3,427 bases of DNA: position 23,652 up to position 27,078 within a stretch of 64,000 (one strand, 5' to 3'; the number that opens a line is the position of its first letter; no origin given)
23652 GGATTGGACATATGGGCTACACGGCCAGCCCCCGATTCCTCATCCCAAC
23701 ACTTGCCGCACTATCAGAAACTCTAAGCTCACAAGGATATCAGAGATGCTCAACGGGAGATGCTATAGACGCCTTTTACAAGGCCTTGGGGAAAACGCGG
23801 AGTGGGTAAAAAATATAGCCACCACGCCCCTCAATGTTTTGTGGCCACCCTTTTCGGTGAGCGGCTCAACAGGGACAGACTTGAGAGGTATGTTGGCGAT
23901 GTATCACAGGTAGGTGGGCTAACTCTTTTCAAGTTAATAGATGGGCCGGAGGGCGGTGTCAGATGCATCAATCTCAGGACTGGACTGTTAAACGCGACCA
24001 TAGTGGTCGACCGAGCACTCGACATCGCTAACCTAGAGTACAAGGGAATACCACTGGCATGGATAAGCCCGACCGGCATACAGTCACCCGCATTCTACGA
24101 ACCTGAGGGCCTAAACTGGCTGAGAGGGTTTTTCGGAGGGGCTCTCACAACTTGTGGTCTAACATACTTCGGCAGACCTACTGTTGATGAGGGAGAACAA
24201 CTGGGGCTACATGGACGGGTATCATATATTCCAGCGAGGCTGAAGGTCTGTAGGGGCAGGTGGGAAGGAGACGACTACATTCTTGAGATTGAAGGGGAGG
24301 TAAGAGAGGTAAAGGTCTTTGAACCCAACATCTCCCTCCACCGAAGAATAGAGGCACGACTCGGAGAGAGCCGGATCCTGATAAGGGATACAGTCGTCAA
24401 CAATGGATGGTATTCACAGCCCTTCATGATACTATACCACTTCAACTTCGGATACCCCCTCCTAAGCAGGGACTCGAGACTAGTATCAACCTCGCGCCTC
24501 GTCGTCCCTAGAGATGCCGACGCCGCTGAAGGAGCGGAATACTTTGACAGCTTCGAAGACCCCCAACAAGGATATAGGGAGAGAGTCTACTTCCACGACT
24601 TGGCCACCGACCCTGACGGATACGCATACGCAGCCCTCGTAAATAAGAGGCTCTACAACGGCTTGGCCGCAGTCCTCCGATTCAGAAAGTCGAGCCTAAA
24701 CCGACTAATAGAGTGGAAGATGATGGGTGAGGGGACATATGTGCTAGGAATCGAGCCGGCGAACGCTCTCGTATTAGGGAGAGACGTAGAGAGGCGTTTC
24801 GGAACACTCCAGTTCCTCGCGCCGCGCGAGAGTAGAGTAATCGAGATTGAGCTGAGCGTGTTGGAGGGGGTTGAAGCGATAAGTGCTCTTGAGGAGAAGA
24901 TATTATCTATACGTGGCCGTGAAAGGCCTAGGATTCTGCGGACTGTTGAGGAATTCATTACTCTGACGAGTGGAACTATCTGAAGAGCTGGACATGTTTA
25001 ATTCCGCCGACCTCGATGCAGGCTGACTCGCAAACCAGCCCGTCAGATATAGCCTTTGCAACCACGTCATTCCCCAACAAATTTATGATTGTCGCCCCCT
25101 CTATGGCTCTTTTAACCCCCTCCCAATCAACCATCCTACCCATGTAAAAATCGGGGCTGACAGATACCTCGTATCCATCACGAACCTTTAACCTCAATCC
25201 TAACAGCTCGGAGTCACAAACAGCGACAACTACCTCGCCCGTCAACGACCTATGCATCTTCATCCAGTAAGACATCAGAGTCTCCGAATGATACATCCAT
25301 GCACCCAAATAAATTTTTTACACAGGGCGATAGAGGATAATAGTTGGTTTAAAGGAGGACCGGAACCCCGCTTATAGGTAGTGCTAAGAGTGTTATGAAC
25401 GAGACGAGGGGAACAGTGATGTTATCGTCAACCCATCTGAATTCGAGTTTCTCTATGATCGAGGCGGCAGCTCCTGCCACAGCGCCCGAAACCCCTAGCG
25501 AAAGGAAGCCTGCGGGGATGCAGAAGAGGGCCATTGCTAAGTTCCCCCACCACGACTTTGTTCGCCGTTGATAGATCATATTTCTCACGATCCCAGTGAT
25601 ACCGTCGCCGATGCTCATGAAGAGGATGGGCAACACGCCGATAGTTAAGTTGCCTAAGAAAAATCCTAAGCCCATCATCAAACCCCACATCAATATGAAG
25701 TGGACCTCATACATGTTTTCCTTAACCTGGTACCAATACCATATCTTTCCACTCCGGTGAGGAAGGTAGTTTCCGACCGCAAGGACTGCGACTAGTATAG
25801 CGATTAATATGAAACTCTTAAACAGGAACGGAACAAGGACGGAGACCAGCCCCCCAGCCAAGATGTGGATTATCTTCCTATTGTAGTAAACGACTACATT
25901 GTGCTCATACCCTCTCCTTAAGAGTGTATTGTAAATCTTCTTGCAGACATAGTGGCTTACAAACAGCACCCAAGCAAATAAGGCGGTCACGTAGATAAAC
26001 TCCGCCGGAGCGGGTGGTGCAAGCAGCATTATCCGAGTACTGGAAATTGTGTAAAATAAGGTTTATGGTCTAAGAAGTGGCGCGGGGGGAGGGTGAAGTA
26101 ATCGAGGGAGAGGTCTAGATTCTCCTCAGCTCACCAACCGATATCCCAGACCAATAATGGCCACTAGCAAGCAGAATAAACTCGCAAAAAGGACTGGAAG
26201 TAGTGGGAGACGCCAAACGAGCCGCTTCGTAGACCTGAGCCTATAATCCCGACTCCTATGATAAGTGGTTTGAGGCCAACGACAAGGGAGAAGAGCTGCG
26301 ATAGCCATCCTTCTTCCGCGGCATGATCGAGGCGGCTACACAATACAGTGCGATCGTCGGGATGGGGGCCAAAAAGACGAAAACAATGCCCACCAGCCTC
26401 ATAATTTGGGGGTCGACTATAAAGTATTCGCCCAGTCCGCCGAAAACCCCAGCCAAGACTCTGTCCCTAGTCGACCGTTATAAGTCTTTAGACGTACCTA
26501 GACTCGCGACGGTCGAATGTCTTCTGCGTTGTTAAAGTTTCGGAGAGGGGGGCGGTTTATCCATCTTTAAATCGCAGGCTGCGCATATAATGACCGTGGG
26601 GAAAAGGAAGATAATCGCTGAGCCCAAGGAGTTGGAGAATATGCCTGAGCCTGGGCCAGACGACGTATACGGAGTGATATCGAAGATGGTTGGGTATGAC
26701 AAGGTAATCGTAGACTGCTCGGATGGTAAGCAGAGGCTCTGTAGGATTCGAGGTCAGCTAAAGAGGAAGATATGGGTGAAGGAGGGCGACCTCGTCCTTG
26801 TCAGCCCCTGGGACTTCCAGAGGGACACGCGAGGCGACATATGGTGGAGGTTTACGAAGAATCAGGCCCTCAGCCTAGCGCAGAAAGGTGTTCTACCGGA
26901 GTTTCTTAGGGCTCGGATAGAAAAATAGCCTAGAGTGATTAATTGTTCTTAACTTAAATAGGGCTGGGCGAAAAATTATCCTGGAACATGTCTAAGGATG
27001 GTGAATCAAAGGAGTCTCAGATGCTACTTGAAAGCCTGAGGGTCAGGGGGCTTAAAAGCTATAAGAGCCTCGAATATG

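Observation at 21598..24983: Three-gene operon: extended-SDR epimerase/dehydratase, class V aminotransferase and DUF4432 mutarotase-like protein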

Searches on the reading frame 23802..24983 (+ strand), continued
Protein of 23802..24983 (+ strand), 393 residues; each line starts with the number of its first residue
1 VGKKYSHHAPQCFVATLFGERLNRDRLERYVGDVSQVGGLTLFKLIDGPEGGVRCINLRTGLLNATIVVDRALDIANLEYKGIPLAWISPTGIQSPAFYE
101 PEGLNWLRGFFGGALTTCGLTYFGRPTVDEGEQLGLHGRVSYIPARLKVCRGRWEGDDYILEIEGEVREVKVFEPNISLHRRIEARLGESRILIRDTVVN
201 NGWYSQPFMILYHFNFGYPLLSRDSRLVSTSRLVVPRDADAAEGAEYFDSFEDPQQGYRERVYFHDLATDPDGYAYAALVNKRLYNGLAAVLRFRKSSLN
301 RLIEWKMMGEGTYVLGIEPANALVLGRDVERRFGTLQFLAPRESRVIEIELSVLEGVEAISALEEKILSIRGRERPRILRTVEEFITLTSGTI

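Call 47: search_protein_families(library=pfam, proteins=[L062:8451-9980:+, L039:1798-2808:+, L062:11038-11886:+, L070:7049-8461:+, L032:426-1208:+, L047:13355-14398:-, L056:5159-7348:+, L064:4807-6828:+, L074:3120-4049:+, L056:4335-5162:+], max_evalue=0.0001)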
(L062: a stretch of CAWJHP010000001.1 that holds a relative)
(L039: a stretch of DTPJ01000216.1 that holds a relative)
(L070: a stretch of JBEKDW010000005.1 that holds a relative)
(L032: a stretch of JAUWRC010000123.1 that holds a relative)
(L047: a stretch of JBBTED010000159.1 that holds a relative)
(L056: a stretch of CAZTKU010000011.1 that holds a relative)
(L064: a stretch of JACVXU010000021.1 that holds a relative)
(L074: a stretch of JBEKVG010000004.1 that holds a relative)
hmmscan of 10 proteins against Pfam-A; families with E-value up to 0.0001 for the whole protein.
L062:8451-9980:+ (509 aa): 2 families
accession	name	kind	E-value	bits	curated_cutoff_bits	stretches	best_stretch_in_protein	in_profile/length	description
PF00370.27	FGGY_N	-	9.4e-49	166.7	28.8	1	10-248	2-242/245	FGGY family of carbohydrate kinases, N-terminal domain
PF02782.22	FGGY_C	-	4e-23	82.7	27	1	304-455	44-197/198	FGGY family of carbohydrate kinases, C-terminal domain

L039:1798-2808:+ (336 aa): 3 families
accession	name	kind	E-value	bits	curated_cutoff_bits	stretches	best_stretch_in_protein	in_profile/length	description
PF01408.29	GFO_IDH_MocA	-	1.3e-14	55.3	24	1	5-121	1-117/120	Oxidoreductase family, NAD-binding Rossmann fold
PF22725.1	GFO_IDH_MocA_C3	-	1.1e-13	51.7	27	1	165-252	33-116/124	GFO/IDH/MocA C-terminal domain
PF02894.22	GFO_IDH_MocA_C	-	2.4e-10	41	22.9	1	166-335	31-218/218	Oxidoreductase family, C-terminal alpha/beta domain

L062:11038-11886:+ (282 aa): 1 family
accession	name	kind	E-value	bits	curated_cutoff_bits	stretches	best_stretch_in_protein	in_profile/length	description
PF01116.26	F_bP_aldolase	-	9.3e-78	262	25.5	1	6-280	3-276/277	Fructose-bisphosphate aldolase class-II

L070:7049-8461:+ (470 aa): 1 family
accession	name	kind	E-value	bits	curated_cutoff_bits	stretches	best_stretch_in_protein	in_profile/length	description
PF02952.23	Fucose_iso_C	-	9.3e-16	58.2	29.3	1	337-464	1-140/143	L-fucose isomerase, C-terminal domain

L032:426-1208:+ (260 aa): 4 families
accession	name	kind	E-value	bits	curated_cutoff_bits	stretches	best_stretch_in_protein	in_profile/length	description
PF00106.31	adh_short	-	1.6e-60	204.4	26.6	1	6-187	1-182/195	short chain dehydrogenase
PF13561.12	adh_short_C2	-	6.9e-59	199.7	27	1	12-256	1-234/236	Enoyl-(Acyl carrier protein) reductase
PF08659.16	KR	-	9.7e-09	35.8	22.6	1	9-157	4-152/180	KR domain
PF23441.1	SDR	-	1.2e-06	28.6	27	1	114-256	123-254/258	SDR-like rossmann domain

L047:13355-14398:- (347 aa): 4 families
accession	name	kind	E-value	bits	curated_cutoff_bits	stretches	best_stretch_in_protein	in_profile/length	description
PF08240.17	ADH_N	-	3.8e-29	101.4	23.5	1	28-142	2-104/104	Alcohol dehydrogenase GroES-like domain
PF00107.32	ADH_zinc_N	-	1.2e-21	77.4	31.8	1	181-309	1-128/129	Zinc-binding dehydrogenase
PF16912.11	Glu_dehyd_C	-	1.5e-06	28.3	34.9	1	173-345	33-209/211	Glucose dehydrogenase C-terminus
PF13602.12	ADH_zinc_N_2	-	5.8e-05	24.5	27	0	214-338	1-126/134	Zinc-binding dehydrogenase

L056:5159-7348:+ (729 aa): 1 family
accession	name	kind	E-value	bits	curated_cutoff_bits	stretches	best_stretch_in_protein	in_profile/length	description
PF17389.8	Bac_rhamnosid6H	-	2.1e-05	24.4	24.5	1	271-477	4-211/339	Bacterial alpha-L-rhamnosidase 6 hairpin glycosidase domain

L064:4807-6828:+ (673 aa): 1 family
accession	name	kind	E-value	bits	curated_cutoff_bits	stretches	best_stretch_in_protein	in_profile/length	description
PF07940.18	Hepar_II_III_C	-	5.3e-08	33.1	24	1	411-565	22-174/237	Heparinase II/III-like, C-terminal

L074:3120-4049:+ (309 aa): 1 family
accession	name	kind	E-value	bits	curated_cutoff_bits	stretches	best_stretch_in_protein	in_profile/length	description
PF00294.29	PfkB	-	9e-34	117.6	25.8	1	21-290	21-296/302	pfkB family carbohydrate kinase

L056:4335-5162:+ (275 aa): 1 family
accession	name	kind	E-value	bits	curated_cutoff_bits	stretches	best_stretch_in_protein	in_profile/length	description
PF01261.30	AP_endonuc_2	-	3e-28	99.6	31.1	1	23-247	3-232/249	Xylose isomerase-like TIM barrel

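Call 51: predict_structure(alignment_id=A1)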
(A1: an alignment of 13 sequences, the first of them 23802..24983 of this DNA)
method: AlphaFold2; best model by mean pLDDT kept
length: 393 residues; sequences in the alignment: 13
mean_pLDDT: 82.1   pTM: 0.84
mean pLDDT of the five models: 82.1, 77.4, 68.7, 67.5, 67.4
residues with pLDDT >= 90: 197; 70-90: 121; 50-70: 39; < 50: 36
segments of 3 or more residues with pLDDT < 50: 1-13, 121-140
pLDDT, mean of each block of 10 residues (from residue 1): 34 56 80 85 83 92 93 91 87 64 58 73 38 39 81 90 84 69 95 94 84 91 95 93 91 79 95 97 94 95 86 89 80 87 94 96 96 93 91 51
secondary structure, 60 per line:
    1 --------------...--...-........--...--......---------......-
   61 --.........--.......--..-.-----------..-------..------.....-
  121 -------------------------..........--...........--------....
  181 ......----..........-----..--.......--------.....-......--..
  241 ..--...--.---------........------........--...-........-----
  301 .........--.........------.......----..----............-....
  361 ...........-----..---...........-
elements in order: E15-17 E20-22 H24-31 E39-44 E54-59 E63-68 E74-80 E115-119 E146-155 E158-168 E177-186 E191-200 E210-216 E225-229 E231-236 H239-242 E260-267 E274-281 E288-295 E301-309 E312-320 H327-333 E344-355 H357-371 H382-392
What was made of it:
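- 23841..24983 (+): DUF4432 gene, 380 aa from the corrected GTG start (the longest ORF starts at 23802); galactose-mutarotase-like fold. AlphaFold model has pLDDT 82 (call 51).
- On Aldose 1-epimerase / galactose mutarotase: AlphaFold model with pLDDT 82 and pTM 0.84 (call 51).
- Checked: Residues 1-13 of the long form are disordered in the AlphaFold model (call 51).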

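Call 53: fold_search(model_id=the predicted structure, library=pdb)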
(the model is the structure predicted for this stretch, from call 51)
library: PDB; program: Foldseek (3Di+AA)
matches with E <= 10: 971; with E <= 0.001: 127
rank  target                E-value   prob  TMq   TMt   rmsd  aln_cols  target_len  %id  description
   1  3ty1_A                9.5e-25  1.00  0.75  0.77   7.3       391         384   24  Crystal structure of a putative aldose 1-epimerase (KPN_04629) from Klebsiella pneumoniae subsp. pneumoniae MGH 78578  (released 2011-12-28)
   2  4bze_B                2.0e-14  1.00  0.54  0.64   6.1       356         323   15  Crystal structure of galactose mutarotase GalM from Bacillus subtilis (released 2014-08-13)
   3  3os7_A                4.3e-14  1.00  0.54  0.61   7.8       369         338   15  Crystal structure of a galactose mutarotase-like protein (CA_C0697) from CLOSTRIDIUM ACETOBUTYLICUM at 1.80 A resoluti (released 2010-10-13)
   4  3mwx_A                8.7e-14  1.00  0.53  0.64   6.3       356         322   15  Crystal structure of a putative galactose mutarotase (BSU18360) from BACILLUS SUBTILIS at 1.45 A resolution (released 2010-07-07)
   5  3k25_A                1.4e-12  1.00  0.54  0.70   6.4       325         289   15  Crystal Structure of Slr1438 protein from Synechocystis sp. PCC 6803, Northeast Structural Genomics Consortium Target  (released 2009-10-13)
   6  2htb_A                2.5e-11  1.00  0.51  0.65   5.9       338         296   12  Crystal Structure of a putative mutarotase (YeaD) from Salmonella typhimurium in monoclinic form (released 2007-01-23)
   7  2hta_A                3.5e-11  1.00  0.49  0.63   6.2       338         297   13  Crystal Structure of a putative mutarotase (YeaD) from Salmonella typhimurium in orthorhombic form (released 2007-01-23)
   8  3nre_A                3.7e-11  1.00  0.45  0.59   8.4       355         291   14  Crystal structure of a Putative aldose 1-epimerase (b2544) from ESCHERICHIA COLI K12 at 1.59 A resolution (released 2010-09-15)
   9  2htb_C                6.3e-11  1.00  0.49  0.63   6.2       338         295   12  Crystal Structure of a putative mutarotase (YeaD) from Salmonella typhimurium in monoclinic form (released 2007-01-23)
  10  5cd6_A                1.9e-10  1.00  0.53  0.37   7.7       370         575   12  Crystal structure of a TPR-domain containing protein (BDI_1685) from Parabacteroides distasonis ATCC 8503 at 2.26 A re (released 2015-07-29)
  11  3dcd_A                1.9e-10  1.00  0.50  0.64   6.4       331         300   13  X-ray structure of the galactose mutarotase related enzyme Q5FKD7 from Lactobacillus acidophilus at the resolution 1.9 (released 2008-07-29)
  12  1z45                  1.5e-09  1.00  0.51  0.32   7.4       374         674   10  Crystal structure of the gal10 fusion protein galactose mutarotase/UDP-galactose 4-epimerase from Saccharomyces cerevisi (released 2005-04-05)
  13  2cir                  1.8e-09  1.00  0.47  0.62   7.3       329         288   14  Structure-based functional annotation: Yeast ymr099c codes for a D- hexose-6-phosphate mutarotase. Complex with glucose- (released 2006-07-12)
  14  1snz_B                2.0e-09  1.00  0.51  0.58   7.3       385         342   12  Crystal structure of apo human galactose mutarotase (released 2004-03-30)
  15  3q1n                  2.9e-09  1.00  0.46  0.59   7.7       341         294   13  Crystal structure of a galactose mutarotase-like protein (LSEI_2598) from Lactobacillus casei ATCC 334 at 1.61 A resolut (released 2011-01-19)
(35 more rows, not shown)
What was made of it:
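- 23841..24983 (+): Foldseek gives 3TY1 at 9.5e-25 and genuine GalM enzymes at 2e-14 to 4e-9 (call 53).
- On Aldose 1-epimerase / galactose mutarotase: Foldseek probability is 1.00 to 3TY1 and to B. subtilis, L. lactis and human GalM (call 53).
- Closest known: DUF4432 / KPN_04629. Same: Mutarotase beta-sandwich fold shared with B. subtilis, L. lactis and human GalM (call 53).
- (9) DUF4432 has a mutarotase fold (call 53). DUF4432 has a mutarotase fold and sugar-catabolic neighbours (calls 47, 53).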

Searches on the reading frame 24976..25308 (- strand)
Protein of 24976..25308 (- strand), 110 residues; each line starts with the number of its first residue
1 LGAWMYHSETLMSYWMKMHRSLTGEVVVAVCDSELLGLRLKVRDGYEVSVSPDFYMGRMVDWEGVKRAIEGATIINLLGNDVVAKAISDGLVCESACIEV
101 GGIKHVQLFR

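Call 3: search_protein_families(library=pfam, proteins=[window:24976-25308:-], max_evalue=0.01)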
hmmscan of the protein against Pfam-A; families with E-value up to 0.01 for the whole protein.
window:24976-25308:- (110 aa): 1 family
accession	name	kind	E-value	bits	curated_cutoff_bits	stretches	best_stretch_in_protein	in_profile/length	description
PF04242.18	DUF424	-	2.1e-19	70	25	1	23-110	4-91/92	Protein of unknown function (DUF424)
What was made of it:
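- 24976..25308 (-): Convergent DUF424 gene whose 3' end overlaps the DUF4432 stop by 8 bp; downstream boundary and a conserved synteny anchor. PF04242 at 70 bits (call 3).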

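Call 4: search_protein_families(library=ncbifam, proteins=[window:24976-25308:-], max_evalue=0.01)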
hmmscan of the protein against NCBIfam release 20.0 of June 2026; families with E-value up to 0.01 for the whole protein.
window:24976-25308:- (110 aa): 0 families

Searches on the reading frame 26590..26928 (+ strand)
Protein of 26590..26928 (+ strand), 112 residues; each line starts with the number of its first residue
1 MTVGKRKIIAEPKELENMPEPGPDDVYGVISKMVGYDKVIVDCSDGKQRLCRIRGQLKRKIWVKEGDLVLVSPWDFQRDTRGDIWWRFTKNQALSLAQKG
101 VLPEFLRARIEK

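Call 3: search_protein_families(library=pfam, proteins=[window:26590-26928:+], max_evalue=0.01)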
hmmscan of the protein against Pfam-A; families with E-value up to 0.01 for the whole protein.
window:26590-26928:+ (112 aa): 2 families
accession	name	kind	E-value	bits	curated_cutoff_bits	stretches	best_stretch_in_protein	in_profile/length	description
PF01176.25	eIF-1a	-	5.6e-21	74.4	30.2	1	25-87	2-64/64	Translation initiation factor 1A / IF-1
PF16450.11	Prot_ATP_ID_OB_C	-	0.0055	17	23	1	30-73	4-46/56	Proteasomal ATPase OB C-terminal domain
